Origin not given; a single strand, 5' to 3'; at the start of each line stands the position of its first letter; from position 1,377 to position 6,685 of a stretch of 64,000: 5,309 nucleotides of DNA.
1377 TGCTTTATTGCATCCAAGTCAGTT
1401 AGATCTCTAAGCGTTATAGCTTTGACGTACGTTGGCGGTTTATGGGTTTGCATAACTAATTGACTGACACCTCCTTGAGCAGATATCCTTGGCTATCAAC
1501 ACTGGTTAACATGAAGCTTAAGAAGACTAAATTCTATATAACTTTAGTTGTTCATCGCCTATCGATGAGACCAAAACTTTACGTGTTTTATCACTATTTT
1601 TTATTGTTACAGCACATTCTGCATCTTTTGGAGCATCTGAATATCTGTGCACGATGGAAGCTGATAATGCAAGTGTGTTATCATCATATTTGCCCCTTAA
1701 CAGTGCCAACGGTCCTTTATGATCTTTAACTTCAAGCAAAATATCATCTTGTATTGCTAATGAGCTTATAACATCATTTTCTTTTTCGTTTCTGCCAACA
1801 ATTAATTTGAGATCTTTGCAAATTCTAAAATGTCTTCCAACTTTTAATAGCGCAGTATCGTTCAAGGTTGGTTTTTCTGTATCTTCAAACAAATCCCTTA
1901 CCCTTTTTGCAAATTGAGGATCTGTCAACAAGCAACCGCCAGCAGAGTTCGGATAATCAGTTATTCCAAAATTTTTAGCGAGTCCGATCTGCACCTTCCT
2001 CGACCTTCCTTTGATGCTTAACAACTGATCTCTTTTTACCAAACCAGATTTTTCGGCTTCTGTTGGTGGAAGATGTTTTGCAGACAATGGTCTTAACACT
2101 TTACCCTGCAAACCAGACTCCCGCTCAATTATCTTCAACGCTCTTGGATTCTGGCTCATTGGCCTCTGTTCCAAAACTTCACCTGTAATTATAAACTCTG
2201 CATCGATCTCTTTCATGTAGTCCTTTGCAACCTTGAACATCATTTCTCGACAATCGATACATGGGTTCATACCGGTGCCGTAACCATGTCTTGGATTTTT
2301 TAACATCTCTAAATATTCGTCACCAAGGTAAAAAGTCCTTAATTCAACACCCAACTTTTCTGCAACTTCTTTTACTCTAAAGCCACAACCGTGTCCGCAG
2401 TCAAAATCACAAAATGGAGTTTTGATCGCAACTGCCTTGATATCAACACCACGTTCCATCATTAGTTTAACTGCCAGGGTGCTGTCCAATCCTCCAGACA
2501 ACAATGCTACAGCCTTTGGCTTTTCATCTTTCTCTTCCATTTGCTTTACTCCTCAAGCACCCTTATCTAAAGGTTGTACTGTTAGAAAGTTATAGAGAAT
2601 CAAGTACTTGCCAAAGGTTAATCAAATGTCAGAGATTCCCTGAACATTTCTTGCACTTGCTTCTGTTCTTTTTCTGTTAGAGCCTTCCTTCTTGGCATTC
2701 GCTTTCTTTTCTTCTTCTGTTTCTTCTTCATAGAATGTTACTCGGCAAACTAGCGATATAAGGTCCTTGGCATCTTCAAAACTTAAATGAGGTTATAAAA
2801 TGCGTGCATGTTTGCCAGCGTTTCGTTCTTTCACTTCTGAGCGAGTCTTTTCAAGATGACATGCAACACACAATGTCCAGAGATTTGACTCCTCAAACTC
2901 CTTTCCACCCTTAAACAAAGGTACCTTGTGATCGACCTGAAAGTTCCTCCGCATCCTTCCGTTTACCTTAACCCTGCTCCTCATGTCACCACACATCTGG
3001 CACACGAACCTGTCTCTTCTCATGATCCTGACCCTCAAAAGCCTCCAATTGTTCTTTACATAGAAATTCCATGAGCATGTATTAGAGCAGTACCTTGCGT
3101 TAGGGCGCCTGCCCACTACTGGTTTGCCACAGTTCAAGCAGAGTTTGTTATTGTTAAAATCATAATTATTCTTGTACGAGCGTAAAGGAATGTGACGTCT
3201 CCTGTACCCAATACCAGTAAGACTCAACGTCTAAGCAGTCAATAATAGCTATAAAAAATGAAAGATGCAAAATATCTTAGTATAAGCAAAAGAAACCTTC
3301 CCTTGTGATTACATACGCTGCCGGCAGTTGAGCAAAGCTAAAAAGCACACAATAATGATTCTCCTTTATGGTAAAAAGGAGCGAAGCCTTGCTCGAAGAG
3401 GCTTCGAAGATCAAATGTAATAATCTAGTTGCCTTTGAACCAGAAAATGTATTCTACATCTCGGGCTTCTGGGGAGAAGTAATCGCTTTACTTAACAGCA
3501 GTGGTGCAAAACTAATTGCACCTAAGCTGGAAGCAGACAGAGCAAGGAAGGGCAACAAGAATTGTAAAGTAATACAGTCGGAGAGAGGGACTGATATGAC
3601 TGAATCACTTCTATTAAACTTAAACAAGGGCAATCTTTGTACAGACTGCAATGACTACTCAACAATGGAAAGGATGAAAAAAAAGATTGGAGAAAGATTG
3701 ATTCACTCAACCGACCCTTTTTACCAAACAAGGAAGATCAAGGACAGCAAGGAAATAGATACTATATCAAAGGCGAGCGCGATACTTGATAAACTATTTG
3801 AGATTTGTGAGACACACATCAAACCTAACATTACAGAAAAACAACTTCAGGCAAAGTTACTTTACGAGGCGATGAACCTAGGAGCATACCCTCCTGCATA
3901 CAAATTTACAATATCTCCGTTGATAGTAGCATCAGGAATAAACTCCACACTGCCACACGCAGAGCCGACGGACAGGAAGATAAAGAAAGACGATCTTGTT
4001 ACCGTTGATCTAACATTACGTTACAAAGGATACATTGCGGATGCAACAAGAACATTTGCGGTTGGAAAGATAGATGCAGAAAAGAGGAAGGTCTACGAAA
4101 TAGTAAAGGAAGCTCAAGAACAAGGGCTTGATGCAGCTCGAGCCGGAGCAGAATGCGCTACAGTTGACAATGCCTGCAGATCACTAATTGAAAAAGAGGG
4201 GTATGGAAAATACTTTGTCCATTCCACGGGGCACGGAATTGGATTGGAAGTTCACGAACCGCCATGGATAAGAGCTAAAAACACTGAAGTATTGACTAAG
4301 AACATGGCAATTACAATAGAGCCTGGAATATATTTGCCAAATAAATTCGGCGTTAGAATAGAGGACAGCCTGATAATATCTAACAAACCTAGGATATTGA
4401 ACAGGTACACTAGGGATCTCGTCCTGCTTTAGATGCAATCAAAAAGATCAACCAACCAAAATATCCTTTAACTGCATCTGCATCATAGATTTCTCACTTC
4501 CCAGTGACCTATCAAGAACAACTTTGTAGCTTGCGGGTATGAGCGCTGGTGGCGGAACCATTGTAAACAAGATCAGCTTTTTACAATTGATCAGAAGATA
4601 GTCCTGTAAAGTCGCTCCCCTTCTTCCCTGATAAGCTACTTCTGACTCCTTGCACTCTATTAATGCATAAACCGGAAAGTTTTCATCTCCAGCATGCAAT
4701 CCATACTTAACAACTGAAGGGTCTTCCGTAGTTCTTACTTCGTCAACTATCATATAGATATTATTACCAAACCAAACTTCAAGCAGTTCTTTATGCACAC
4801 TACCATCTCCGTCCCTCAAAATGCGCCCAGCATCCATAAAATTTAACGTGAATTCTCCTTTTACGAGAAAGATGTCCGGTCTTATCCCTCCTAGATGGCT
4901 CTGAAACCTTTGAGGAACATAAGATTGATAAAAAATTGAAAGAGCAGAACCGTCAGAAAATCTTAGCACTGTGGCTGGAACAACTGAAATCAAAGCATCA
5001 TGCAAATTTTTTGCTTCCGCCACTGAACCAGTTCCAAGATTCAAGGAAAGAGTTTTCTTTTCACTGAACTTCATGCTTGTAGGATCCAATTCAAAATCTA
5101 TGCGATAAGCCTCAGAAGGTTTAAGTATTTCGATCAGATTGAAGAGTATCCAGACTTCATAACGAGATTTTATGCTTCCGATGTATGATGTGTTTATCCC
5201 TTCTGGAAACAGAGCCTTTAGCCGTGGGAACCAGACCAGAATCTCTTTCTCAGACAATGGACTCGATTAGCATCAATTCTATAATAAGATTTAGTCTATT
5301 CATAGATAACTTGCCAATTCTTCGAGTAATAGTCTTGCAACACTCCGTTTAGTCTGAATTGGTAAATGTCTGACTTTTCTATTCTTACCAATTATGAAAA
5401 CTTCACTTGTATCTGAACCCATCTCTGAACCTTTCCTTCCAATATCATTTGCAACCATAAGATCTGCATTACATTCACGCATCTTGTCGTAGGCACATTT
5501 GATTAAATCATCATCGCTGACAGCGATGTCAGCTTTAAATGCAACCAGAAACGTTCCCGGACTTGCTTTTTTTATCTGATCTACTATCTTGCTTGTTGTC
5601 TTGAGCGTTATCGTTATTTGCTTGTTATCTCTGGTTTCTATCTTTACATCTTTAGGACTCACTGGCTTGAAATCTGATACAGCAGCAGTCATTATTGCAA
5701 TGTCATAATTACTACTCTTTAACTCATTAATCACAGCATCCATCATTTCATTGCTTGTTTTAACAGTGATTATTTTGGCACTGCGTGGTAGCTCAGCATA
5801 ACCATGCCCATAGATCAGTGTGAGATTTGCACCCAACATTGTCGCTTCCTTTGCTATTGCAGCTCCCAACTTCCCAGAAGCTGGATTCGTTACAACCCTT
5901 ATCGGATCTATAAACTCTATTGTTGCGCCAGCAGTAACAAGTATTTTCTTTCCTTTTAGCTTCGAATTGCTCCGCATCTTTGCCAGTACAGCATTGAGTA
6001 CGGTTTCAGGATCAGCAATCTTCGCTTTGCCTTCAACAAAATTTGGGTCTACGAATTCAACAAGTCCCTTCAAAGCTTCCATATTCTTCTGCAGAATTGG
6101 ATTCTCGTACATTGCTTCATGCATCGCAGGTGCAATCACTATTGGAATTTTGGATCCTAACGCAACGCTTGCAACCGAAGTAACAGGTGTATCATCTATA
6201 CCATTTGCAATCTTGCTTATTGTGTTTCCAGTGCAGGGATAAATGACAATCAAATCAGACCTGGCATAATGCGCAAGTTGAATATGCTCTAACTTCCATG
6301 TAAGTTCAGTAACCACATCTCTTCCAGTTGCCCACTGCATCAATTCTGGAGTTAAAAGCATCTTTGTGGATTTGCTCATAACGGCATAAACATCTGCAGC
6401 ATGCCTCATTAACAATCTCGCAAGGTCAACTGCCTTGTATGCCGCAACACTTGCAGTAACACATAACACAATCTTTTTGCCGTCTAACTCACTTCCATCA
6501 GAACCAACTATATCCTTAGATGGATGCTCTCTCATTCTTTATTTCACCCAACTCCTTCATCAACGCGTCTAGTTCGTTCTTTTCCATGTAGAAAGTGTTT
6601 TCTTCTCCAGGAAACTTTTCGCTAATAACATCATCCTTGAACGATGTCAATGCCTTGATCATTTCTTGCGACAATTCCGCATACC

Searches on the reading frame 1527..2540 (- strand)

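Call 41: search_protein_families(library=pfam, proteins=[window:1527-2540:-], max_evalue=0.001)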
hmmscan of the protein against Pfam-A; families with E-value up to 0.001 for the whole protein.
window:1527-2540:- (337 aa): 4 families
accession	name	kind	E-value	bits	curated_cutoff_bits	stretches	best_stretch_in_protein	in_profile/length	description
PF18297.6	NFACT-R_2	-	6e-25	87.8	26.9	1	235-335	1-103/104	NFACT protein RNA binding domain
PF02568.20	ThiI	-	1.1e-14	55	20.5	1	9-152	5-144/197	Thiamine biosynthesis protein (ThiI)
PF03054.22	tRNA_Me_trans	-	1.2e-10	41.8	20.6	1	10-137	3-142/202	tRNA methyl transferase HUP domain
PF06508.19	QueC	-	0.00087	19.3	22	0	9-39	1-31/210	Queuosine biosynthesis protein QueC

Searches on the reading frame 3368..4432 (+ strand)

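Call 41: search_protein_families(library=pfam, proteins=[window:3368-4432:+], max_evalue=0.001)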
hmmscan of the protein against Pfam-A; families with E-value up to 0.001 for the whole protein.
window:3368-4432:+ (354 aa): 2 families
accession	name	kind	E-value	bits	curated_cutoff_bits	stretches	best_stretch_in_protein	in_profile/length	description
PF00557.29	Peptidase_M24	-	7e-66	222.4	23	1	133-338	3-207/208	Metallopeptidase family M24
PF01321.24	Creatinase_N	-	4.7e-11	43.8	22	1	4-123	1-127/128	Creatinase/Prolidase N-terminal domain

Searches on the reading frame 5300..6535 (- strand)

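Call 41: search_protein_families(library=pfam, proteins=[window:5300-6535:-], max_evalue=0.001)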
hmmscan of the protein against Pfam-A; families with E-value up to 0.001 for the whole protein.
window:5300-6535:- (411 aa): 2 families
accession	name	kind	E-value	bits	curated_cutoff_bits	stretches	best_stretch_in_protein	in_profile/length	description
PF04127.22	DFP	-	8.3e-52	176.1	22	1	193-382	1-186/186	DNA/pantothenate metabolism flavoprotein C-terminal domain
PF02441.25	Flavoprotein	-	6.5e-31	107.6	22.7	1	20-185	1-160/162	Flavoprotein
